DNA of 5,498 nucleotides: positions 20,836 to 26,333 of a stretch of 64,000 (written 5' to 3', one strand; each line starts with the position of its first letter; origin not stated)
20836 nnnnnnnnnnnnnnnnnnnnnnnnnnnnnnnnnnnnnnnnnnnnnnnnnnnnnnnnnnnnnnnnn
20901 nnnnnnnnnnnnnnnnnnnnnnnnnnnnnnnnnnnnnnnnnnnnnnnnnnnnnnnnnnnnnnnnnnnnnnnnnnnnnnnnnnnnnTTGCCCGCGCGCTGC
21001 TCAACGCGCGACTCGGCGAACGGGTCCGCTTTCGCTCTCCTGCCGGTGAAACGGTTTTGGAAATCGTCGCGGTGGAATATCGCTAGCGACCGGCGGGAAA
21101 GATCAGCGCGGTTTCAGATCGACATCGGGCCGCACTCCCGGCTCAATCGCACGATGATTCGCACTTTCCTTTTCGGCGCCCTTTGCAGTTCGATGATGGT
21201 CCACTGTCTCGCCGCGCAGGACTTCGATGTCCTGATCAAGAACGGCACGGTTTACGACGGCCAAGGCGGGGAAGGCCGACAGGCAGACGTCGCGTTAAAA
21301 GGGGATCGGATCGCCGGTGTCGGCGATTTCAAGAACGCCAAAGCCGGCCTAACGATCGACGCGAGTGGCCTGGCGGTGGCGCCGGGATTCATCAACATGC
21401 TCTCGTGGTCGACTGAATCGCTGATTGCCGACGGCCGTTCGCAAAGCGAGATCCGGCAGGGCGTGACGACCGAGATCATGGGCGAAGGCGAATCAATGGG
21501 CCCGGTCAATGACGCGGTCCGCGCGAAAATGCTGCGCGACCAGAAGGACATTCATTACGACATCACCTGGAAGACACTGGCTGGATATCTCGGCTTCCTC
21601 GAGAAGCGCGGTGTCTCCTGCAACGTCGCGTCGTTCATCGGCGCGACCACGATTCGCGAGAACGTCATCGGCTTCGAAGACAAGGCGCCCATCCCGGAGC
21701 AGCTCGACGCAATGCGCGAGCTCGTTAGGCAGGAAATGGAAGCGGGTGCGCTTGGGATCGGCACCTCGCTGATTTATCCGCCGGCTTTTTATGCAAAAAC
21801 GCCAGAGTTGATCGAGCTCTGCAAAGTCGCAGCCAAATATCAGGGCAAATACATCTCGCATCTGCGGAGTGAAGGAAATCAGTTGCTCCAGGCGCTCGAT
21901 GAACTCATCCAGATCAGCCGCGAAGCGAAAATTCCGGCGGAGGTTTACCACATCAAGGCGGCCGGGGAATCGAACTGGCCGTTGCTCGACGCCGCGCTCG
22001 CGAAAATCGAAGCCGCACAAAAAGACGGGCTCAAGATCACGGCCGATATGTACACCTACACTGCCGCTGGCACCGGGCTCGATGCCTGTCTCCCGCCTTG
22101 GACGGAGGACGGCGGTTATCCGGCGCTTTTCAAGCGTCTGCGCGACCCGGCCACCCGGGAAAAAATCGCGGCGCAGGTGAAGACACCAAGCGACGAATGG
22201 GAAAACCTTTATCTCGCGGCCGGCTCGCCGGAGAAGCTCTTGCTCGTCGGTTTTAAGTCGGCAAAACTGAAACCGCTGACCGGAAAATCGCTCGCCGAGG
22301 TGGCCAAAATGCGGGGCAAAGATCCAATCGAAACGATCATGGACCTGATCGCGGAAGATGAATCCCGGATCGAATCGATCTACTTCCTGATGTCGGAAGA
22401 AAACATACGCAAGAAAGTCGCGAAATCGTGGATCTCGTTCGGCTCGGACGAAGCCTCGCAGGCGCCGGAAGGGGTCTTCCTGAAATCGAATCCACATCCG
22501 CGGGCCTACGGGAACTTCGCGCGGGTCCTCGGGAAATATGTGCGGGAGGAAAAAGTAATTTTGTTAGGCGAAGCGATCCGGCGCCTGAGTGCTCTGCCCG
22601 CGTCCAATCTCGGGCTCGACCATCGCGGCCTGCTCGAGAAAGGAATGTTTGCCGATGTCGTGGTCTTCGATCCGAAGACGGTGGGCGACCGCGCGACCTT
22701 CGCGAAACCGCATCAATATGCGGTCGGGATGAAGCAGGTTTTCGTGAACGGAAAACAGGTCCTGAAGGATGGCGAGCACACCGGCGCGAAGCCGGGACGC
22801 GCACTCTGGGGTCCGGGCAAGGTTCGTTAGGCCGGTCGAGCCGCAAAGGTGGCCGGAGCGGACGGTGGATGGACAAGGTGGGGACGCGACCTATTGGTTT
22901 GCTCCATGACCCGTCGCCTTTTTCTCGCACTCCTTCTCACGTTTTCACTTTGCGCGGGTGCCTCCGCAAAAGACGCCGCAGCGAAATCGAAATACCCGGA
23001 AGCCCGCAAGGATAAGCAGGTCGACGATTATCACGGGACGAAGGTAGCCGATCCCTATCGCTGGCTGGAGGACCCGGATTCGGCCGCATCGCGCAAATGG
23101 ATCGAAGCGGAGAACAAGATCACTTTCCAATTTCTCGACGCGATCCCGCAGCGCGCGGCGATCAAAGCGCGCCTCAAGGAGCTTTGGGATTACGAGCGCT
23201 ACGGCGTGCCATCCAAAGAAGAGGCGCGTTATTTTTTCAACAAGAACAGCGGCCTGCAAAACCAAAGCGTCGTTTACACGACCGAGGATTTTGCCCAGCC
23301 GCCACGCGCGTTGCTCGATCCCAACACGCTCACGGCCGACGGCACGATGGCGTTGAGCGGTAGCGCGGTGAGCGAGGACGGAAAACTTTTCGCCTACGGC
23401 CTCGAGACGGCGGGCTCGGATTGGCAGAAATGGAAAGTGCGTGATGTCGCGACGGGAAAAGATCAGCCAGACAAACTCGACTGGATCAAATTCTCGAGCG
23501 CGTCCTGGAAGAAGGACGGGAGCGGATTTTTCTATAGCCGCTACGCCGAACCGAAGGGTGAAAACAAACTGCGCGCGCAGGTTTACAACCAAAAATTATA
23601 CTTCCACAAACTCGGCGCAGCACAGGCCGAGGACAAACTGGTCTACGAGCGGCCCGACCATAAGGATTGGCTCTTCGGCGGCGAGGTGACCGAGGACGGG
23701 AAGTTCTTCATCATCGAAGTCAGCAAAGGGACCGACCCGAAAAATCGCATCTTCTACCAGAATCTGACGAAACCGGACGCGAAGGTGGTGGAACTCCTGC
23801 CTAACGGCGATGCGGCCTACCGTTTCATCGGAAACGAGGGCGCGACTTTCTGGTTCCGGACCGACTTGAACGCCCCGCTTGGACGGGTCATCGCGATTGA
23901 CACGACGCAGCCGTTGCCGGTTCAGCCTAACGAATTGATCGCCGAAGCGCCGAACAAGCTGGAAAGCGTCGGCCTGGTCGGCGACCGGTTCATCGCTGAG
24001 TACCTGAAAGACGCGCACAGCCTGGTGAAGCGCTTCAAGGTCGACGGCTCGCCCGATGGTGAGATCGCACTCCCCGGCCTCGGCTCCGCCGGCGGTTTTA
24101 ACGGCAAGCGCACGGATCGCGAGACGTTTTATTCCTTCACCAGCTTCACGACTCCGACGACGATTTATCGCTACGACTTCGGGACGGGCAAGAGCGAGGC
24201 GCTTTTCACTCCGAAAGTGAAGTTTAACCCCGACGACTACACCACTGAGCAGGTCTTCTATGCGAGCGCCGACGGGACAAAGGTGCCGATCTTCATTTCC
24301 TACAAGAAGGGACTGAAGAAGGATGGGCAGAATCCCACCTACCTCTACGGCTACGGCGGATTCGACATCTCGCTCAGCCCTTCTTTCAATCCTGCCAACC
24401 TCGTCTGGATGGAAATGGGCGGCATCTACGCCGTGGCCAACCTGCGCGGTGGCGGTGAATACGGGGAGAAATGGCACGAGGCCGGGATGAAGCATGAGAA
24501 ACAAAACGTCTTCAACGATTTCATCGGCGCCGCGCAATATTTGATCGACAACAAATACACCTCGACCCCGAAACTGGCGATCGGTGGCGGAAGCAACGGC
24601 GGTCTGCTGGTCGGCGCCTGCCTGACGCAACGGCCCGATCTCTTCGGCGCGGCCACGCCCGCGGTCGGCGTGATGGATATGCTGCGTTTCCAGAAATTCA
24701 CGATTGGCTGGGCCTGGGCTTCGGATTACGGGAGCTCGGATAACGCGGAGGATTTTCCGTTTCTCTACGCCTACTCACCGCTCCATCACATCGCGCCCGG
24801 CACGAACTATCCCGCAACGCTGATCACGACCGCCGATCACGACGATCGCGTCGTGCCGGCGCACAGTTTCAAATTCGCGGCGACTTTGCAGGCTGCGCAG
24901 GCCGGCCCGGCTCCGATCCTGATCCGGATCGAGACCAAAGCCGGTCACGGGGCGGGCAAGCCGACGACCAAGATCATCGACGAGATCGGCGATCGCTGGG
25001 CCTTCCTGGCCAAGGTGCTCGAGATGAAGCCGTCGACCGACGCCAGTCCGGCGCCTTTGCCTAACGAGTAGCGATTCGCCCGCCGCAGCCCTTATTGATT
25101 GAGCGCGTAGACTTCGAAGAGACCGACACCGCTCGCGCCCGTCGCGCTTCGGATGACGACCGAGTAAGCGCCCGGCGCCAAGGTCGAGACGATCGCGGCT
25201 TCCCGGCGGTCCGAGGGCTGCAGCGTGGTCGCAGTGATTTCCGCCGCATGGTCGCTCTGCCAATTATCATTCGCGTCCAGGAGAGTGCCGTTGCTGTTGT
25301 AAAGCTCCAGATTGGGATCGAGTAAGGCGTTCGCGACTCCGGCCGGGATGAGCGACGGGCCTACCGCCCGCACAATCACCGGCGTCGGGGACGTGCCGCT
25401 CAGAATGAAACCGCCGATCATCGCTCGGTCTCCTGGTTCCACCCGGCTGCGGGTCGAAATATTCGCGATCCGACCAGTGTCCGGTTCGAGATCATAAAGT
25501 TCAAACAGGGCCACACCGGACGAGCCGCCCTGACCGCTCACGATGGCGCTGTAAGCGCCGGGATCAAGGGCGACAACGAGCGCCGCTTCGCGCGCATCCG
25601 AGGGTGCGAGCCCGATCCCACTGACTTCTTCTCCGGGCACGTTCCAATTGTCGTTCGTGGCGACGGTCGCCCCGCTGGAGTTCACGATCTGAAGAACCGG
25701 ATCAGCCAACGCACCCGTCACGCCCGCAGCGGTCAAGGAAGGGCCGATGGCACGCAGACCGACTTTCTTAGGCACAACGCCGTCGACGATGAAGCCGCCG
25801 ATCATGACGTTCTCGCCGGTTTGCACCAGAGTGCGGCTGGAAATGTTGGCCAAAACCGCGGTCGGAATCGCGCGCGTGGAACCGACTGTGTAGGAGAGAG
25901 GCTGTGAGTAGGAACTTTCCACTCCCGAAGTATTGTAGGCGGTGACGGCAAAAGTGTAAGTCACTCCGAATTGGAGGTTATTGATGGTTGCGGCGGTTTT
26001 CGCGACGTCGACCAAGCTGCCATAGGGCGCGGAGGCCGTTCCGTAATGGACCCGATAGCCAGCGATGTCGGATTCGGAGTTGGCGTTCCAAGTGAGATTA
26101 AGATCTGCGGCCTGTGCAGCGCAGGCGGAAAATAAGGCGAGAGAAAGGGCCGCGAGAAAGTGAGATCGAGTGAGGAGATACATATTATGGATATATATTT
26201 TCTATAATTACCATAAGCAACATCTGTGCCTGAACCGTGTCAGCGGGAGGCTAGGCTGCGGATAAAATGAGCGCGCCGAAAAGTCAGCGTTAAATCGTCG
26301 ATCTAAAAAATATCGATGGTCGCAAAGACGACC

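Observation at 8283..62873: Hyper-abundant, strand-neutral 8/9-mer (G)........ at about 1 copy per kb: a DNA-uptake-sequence-like genomic signal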

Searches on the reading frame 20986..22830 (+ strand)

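Call 12: search_protein_families(library=pfam, proteins=[window:20986-22830:+])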
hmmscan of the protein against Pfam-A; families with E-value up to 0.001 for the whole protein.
window:20986-22830:+ (614 aa): 2 families
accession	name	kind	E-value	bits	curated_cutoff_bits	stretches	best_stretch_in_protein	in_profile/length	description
PF07969.17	Amidohydro_3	-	8.2e-19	68.8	29.7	1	123-592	2-471/472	Amidohydrolase family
PF01979.26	Amidohydro_1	-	8.7e-07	28.9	25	1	483-592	245-345/345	Amidohydrolase family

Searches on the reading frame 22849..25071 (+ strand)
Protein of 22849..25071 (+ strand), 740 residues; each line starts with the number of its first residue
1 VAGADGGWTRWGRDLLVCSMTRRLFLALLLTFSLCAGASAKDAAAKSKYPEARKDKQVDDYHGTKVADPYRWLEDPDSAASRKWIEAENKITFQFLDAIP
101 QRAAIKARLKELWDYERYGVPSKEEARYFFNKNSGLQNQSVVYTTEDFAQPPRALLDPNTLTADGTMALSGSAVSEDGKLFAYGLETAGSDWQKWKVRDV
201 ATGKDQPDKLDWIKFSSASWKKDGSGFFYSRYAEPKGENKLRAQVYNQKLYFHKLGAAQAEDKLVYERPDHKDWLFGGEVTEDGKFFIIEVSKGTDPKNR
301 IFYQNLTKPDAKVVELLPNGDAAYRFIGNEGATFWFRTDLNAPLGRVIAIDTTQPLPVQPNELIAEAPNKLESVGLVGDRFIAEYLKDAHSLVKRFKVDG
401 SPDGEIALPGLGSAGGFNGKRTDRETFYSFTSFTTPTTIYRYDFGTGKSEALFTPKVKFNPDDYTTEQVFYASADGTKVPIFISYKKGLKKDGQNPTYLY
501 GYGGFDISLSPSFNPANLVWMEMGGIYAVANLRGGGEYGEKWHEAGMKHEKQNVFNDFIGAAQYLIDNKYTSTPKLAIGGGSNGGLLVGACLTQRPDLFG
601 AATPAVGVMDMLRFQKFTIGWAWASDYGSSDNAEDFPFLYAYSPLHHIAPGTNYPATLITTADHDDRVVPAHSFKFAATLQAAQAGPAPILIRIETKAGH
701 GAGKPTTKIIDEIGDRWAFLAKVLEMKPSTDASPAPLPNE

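Call 12: search_protein_families(library=pfam, proteins=[window:22849-25071:+])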
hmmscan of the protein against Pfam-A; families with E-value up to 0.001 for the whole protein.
window:22849-25071:+ (740 aa): 2 families
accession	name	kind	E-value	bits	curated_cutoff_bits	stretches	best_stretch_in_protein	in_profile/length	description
PF02897.21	Peptidase_S9_N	-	3.1e-124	415.3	24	1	50-451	1-410/414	Prolyl oligopeptidase, N-terminal beta-propeller domain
PF00326.27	Peptidase_S9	-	5.4e-61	206.2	22.6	1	511-725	1-211/213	Prolyl oligopeptidase family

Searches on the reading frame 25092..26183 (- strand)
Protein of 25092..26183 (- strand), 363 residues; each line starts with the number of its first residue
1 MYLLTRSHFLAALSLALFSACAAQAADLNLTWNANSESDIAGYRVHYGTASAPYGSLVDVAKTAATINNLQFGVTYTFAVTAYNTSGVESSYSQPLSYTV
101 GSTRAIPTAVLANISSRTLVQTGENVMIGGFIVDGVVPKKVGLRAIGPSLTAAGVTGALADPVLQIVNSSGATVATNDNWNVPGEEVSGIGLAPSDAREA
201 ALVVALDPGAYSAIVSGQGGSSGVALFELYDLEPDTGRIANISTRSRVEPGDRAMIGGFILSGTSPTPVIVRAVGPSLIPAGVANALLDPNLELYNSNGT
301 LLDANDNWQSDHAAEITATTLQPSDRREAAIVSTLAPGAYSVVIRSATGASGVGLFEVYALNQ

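Call 12: search_protein_families(library=pfam, proteins=[window:25092-26183:-])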
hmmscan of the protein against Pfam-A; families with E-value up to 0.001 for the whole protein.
window:25092-26183:- (363 aa): 1 family
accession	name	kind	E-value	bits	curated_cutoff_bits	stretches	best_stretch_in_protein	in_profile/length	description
PF00041.27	fn3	-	4.2e-11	43.3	25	1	20-97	8-82/84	Fibronectin type III domain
